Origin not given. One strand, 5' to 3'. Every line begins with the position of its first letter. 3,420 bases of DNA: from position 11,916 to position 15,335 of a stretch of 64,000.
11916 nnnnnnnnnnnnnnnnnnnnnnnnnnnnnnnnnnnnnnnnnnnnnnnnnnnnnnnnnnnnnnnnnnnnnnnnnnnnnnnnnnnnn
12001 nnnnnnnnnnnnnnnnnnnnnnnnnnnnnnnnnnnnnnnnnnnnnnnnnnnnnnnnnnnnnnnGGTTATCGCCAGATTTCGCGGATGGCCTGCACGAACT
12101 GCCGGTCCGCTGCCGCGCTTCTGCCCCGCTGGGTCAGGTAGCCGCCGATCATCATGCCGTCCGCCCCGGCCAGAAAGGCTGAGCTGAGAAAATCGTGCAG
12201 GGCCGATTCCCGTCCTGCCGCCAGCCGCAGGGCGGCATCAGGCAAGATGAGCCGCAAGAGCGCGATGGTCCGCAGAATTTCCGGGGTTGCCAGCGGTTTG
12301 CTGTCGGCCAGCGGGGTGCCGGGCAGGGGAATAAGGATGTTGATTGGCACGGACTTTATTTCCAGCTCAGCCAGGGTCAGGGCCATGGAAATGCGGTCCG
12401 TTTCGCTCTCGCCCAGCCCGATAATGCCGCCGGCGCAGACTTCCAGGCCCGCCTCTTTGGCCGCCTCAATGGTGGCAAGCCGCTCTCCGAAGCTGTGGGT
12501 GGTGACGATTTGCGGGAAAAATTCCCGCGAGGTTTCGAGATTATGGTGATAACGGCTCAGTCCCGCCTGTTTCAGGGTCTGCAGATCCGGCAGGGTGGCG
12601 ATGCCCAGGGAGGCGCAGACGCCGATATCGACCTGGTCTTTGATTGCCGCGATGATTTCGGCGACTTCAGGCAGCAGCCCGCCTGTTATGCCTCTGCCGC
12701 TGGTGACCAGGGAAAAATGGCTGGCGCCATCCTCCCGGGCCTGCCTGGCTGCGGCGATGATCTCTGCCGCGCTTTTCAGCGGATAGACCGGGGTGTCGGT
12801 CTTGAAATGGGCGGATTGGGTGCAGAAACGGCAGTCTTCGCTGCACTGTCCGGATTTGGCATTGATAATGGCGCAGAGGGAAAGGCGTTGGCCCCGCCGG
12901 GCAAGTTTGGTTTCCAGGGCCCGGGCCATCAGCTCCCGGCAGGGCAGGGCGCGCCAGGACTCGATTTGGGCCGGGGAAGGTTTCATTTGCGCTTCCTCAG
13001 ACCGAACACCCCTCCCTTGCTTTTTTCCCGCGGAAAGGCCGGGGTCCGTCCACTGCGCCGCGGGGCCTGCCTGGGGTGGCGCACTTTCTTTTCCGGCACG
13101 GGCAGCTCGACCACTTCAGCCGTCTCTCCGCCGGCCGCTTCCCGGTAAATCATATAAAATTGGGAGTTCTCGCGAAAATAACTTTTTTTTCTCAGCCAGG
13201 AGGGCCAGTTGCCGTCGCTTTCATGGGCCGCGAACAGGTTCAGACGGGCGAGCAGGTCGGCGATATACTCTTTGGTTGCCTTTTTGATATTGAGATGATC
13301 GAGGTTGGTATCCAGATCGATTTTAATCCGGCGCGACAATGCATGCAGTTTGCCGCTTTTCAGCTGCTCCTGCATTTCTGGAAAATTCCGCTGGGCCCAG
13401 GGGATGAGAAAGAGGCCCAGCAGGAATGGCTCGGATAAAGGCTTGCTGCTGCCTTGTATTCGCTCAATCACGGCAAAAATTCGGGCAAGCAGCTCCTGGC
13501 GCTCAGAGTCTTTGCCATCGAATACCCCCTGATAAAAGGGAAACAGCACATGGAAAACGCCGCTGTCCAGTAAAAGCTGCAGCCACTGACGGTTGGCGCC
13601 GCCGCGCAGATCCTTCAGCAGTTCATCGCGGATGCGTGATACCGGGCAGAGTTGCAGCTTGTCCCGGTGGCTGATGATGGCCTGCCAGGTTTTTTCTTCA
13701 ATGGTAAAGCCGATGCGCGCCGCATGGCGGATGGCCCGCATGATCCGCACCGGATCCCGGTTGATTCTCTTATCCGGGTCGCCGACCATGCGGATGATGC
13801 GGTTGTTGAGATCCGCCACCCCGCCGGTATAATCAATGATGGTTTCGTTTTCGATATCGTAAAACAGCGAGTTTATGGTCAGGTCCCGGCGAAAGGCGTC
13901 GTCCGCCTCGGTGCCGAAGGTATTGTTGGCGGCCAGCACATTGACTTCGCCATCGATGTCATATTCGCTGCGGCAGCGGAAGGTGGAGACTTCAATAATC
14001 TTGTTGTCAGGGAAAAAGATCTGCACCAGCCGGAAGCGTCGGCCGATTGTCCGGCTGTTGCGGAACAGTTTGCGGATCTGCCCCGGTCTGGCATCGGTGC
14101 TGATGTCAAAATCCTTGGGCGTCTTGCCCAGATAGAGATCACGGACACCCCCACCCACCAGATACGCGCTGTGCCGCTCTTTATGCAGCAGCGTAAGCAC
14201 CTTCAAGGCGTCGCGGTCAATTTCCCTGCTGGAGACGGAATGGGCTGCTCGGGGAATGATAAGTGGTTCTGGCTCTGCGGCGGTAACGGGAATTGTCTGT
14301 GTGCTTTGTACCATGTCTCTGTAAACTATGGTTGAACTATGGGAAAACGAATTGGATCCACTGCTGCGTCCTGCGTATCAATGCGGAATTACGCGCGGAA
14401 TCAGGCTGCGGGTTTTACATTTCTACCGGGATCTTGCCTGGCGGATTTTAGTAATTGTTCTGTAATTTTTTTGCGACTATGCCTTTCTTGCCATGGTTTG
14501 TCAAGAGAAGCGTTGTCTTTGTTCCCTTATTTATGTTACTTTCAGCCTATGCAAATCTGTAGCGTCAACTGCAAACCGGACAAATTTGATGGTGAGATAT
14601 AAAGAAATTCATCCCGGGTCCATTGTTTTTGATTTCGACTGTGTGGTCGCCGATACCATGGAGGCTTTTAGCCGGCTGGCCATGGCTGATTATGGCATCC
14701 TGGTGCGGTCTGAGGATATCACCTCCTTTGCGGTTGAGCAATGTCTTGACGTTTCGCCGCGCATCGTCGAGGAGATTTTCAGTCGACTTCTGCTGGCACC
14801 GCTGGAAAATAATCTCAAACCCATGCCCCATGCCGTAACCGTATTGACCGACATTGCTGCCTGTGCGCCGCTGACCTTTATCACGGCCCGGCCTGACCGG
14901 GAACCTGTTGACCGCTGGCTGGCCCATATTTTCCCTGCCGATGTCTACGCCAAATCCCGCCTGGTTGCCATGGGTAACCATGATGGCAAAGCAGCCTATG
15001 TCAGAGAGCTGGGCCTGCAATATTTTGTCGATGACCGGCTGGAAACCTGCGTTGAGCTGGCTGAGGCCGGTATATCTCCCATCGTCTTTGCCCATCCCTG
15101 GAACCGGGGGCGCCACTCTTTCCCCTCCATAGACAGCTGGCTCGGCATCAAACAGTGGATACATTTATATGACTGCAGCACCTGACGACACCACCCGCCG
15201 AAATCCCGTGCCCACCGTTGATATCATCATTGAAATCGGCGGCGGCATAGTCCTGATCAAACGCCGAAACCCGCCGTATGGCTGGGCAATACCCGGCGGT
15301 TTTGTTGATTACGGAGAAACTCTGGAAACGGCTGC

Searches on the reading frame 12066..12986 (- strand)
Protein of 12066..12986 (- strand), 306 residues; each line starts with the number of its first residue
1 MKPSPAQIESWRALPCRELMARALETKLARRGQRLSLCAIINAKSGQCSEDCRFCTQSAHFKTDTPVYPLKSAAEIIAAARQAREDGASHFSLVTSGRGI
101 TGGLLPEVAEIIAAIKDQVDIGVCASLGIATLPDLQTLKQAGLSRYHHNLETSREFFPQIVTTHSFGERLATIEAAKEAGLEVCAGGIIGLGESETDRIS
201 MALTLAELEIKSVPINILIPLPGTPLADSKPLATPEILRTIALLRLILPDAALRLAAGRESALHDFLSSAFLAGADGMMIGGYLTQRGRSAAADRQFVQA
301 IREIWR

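Call 49: search_protein_families(library=pfam, proteins=[window:12066-12986:-], max_evalue=0.00001)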
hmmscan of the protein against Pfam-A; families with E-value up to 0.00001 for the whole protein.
window:12066-12986:- (306 aa): 2 families
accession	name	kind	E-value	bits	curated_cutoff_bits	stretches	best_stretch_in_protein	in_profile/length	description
PF06968.18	BATS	-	1.1e-21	77.2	22.2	1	214-299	1-83/88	Biotin and Thiamin Synthesis associated domain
PF04055.27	Radical_SAM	-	1.6e-19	71.2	29.5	1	47-201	6-162/166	Radical SAM superfamily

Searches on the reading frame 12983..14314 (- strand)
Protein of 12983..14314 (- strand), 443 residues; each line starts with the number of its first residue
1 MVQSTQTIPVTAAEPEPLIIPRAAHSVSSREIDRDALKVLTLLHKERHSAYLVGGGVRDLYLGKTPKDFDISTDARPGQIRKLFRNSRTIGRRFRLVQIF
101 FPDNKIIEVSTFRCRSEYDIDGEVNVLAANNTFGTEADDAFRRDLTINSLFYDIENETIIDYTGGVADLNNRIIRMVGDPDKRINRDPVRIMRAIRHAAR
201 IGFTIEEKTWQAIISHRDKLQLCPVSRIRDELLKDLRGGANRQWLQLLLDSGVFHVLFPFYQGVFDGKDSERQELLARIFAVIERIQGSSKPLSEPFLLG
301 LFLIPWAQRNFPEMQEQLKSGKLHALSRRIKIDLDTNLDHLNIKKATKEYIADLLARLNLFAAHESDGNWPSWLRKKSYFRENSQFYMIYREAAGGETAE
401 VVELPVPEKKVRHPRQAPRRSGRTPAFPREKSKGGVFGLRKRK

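Call 49: search_protein_families(library=pfam, proteins=[window:12983-14314:-], max_evalue=0.00001)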
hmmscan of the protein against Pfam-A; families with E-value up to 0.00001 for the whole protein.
window:12983-14314:- (443 aa): 2 families
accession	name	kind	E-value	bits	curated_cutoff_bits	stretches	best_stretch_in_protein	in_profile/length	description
PF01743.26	PolyA_pol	-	1.7e-35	122.6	23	1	50-175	1-126/126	Poly A polymerase head domain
PF12627.12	PolyA_pol_RNAbd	-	8e-17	61.2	22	1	202-261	1-60/64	Probable RNA and SrmB- binding site of polymerase A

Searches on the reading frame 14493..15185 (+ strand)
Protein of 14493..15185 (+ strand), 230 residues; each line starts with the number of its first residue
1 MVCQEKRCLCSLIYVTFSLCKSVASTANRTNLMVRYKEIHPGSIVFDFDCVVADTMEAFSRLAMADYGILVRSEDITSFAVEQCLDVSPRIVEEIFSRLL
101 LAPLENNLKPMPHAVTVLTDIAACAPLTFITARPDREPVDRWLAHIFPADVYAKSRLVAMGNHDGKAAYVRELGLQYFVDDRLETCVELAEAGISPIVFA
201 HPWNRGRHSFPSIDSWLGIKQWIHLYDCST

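Call 49: search_protein_families(library=pfam, proteins=[window:14493-15185:+], max_evalue=0.00001)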
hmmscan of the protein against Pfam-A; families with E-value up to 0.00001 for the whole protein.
window:14493-15185:+ (230 aa): 1 family
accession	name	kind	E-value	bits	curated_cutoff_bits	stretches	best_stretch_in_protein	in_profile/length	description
PF06941.18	NT5C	-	6.6e-12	46.1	24.8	1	44-223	4-174/180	5' nucleotidase, deoxy (Pyrimidine), cytosolic type C protein (NT5C)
